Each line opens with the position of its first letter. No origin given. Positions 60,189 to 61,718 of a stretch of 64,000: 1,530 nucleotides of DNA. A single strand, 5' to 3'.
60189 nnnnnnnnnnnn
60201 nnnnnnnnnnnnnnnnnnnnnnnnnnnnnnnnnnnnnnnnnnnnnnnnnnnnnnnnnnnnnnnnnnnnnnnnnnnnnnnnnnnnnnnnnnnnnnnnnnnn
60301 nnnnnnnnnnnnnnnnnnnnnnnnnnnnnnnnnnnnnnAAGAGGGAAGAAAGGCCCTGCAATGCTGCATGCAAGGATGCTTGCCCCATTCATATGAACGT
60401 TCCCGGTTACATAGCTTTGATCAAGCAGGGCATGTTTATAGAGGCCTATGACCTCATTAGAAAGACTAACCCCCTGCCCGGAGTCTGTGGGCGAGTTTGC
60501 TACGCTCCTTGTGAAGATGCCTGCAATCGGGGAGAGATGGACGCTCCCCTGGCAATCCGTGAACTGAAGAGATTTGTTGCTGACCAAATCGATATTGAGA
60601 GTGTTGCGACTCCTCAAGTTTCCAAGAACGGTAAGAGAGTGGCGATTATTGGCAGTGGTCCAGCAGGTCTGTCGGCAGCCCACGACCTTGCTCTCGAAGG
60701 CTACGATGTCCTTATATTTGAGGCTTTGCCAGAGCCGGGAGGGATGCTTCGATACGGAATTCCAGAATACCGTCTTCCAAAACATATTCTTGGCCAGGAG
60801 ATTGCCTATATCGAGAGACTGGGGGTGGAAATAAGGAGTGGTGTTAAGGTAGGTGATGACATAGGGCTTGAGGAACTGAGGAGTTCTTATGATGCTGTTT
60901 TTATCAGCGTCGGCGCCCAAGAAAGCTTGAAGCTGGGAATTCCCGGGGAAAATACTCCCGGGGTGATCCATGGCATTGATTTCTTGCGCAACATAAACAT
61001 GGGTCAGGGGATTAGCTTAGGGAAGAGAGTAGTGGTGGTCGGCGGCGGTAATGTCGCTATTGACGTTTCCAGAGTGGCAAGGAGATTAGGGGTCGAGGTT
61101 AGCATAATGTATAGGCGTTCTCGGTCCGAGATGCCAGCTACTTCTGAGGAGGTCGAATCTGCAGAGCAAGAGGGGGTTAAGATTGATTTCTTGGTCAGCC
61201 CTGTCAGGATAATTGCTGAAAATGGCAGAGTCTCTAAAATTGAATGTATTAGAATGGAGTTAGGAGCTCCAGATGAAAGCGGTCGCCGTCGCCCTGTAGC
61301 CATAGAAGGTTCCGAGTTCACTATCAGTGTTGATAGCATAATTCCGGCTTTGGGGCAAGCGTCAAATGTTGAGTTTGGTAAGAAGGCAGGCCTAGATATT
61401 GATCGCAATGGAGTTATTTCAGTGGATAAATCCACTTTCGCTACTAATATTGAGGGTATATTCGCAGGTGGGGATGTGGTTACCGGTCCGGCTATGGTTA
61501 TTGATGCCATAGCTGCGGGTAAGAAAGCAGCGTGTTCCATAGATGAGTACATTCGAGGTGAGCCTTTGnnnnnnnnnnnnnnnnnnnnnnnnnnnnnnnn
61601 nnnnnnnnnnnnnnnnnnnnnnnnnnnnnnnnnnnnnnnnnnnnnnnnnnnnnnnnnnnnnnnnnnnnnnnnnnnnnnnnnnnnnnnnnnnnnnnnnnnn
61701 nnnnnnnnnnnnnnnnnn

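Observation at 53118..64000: MetV-MetF plus HdrCB plus giant HdrL: putative NADH-dependent flavin-based electron-bifurcating methylene-THF reductase module with duplicated MetF and duplicated HdrC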

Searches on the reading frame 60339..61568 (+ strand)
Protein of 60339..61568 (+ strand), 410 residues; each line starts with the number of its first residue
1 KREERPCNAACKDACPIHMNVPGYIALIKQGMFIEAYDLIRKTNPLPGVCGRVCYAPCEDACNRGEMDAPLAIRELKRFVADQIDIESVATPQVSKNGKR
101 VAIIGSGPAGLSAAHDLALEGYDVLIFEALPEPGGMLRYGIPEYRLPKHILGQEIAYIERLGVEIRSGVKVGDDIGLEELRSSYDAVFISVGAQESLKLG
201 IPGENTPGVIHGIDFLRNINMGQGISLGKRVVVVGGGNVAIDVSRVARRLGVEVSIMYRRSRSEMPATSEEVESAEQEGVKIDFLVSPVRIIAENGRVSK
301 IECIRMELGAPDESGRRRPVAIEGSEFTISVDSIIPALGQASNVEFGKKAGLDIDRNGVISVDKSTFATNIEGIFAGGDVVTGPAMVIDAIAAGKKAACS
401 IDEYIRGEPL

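Call 42: search_solved_structures(query=window:60339-61568:+, max_evalue=1e-95, show_alignments=5)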
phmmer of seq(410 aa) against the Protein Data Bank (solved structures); distinct sequences matched with E-value up to 1e-95: 5.
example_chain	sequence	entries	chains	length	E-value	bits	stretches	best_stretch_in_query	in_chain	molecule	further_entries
9bov_A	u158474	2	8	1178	4.2e-136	457.3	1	6-408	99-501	Molybdopterin oxidoreductase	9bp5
9n5u_A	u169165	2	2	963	2.9e-135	454.5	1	7-408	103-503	NfnA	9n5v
8oh5_C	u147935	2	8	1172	5.6e-113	381.2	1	6-407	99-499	Formate dehydrogenase-O, major subunit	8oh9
4ylf_B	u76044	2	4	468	1.7e-106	359.8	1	10-408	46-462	Dihydropyrimidine dehydrogenase subunit A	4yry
5jca_L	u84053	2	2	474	1.3e-100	340.5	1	9-407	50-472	NADH-dependent Ferredoxin:NADP Oxidoreductase (NfnI) subunit alpha | NADH-dependent Ferredoxin:NADP Oxidoreductase subunit alpha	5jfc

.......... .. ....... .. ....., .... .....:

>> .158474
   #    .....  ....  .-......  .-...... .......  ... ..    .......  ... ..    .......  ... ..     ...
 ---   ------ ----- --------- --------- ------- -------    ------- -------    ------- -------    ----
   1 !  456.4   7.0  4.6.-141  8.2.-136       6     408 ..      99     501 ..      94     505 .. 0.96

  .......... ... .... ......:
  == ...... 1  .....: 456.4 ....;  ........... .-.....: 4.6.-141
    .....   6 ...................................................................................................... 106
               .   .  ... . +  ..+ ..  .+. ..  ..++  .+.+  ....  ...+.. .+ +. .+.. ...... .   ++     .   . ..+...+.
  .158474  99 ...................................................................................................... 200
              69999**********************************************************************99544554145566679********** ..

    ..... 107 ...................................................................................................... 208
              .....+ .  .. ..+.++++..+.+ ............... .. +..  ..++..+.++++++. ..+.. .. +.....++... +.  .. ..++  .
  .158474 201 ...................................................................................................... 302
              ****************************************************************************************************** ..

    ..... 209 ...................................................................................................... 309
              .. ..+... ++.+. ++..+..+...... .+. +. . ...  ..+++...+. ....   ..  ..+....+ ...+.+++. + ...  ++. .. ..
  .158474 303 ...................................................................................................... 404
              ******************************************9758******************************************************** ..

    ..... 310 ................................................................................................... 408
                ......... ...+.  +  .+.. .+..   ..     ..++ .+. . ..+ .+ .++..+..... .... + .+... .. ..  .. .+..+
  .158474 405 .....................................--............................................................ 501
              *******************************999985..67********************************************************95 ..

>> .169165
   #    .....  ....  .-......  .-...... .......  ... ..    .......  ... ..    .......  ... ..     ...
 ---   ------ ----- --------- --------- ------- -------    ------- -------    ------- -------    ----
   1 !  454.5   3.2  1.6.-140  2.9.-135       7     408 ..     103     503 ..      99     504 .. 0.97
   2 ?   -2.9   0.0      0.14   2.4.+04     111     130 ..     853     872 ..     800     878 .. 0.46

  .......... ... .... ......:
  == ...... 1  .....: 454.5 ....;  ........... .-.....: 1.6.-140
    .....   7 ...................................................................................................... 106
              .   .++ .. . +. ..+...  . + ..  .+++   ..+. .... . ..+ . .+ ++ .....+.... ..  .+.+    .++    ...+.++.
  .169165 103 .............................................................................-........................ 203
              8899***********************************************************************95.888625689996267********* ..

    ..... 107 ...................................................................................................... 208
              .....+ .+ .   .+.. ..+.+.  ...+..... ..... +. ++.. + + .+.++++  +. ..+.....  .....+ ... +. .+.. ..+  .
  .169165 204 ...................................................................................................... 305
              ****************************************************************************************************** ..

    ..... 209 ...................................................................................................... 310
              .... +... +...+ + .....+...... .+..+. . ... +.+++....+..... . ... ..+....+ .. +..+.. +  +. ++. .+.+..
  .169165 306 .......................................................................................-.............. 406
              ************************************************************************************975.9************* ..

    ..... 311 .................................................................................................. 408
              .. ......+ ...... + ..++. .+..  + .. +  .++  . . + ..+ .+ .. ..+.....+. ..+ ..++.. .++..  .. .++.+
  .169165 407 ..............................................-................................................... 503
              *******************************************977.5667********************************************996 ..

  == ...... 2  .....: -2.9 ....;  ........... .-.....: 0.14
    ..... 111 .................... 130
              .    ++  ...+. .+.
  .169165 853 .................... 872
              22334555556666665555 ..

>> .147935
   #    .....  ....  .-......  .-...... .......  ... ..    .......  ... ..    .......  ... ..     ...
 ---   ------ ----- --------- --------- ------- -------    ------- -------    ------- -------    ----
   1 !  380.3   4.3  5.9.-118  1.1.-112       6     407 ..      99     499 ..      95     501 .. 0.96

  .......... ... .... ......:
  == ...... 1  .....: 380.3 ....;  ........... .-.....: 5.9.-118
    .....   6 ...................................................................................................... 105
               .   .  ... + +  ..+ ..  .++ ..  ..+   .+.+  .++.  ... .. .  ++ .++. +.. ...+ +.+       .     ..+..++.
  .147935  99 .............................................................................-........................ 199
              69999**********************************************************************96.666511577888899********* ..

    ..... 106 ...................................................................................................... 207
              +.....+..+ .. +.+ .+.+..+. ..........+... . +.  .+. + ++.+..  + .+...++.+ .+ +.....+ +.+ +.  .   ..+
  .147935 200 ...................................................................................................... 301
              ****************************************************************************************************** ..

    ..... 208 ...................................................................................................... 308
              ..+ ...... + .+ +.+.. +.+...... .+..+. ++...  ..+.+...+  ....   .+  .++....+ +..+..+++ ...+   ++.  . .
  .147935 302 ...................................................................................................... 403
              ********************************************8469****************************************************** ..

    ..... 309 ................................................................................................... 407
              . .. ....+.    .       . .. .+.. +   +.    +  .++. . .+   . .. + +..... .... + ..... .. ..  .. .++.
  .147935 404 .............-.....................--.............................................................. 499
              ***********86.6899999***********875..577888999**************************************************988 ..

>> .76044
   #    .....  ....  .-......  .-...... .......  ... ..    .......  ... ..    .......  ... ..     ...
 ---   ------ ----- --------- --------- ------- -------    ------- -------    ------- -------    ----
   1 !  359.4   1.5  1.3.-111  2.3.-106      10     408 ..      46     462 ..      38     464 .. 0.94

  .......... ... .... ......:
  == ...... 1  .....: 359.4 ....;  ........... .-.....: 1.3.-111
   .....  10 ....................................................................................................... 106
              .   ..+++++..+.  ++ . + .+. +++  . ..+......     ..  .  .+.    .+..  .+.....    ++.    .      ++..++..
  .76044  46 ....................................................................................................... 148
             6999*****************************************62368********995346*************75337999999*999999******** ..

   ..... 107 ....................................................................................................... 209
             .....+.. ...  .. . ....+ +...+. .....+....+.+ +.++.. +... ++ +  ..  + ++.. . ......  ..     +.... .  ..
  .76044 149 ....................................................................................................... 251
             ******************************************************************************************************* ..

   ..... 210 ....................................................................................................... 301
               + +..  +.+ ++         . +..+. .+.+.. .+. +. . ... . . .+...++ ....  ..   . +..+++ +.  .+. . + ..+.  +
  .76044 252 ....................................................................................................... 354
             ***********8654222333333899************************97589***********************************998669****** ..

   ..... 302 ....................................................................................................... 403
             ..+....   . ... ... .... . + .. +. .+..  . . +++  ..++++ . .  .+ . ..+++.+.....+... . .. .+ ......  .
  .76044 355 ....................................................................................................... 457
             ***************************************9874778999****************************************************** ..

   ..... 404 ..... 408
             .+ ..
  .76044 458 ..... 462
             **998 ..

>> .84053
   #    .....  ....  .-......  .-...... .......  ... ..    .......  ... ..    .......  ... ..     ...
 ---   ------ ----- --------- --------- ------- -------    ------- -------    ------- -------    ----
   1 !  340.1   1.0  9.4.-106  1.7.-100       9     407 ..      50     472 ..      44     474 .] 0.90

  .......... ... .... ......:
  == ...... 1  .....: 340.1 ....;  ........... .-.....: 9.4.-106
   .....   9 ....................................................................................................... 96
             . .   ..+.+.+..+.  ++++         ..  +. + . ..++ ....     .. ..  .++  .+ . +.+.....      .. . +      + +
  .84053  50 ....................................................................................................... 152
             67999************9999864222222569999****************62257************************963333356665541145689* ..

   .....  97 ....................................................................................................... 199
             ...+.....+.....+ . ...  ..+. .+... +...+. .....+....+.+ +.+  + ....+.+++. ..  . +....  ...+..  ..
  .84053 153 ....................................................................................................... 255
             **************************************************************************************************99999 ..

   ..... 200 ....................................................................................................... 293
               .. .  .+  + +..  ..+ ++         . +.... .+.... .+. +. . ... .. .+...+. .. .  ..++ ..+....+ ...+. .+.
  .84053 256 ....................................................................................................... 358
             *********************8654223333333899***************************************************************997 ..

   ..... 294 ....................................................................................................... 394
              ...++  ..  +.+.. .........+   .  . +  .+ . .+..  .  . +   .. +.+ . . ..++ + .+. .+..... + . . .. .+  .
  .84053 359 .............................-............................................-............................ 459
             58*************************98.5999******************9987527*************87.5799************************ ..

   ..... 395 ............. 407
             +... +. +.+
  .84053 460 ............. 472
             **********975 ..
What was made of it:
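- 60348..61772 (+): GltD/NfnB-like domain (aa 160-634) nested inside the inserted ferredoxin domain. It has two [4Fe-4S] sites, FAD motif GSGPAG at 261-266 and NAD(P)H motif GGGNVA at 391-396 followed by YRR at 414-416. End-to-end alignment with NfnB 4ylf_B at E 1.7e-106 (call 42).
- Closest known: NfnB / GltD-type NADPH-binding bifurcating flavoprotein. Same: It has both [4Fe-4S] sites, the FAD and NAD(P)H Rossmann motifs, and the YRR..EMPA stretch (call 42).
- The YRR motif after the NAD(P)H Rossmann motif is also present in NADPH-binding NfnB (call 42), so NADH specificity is uncertain.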
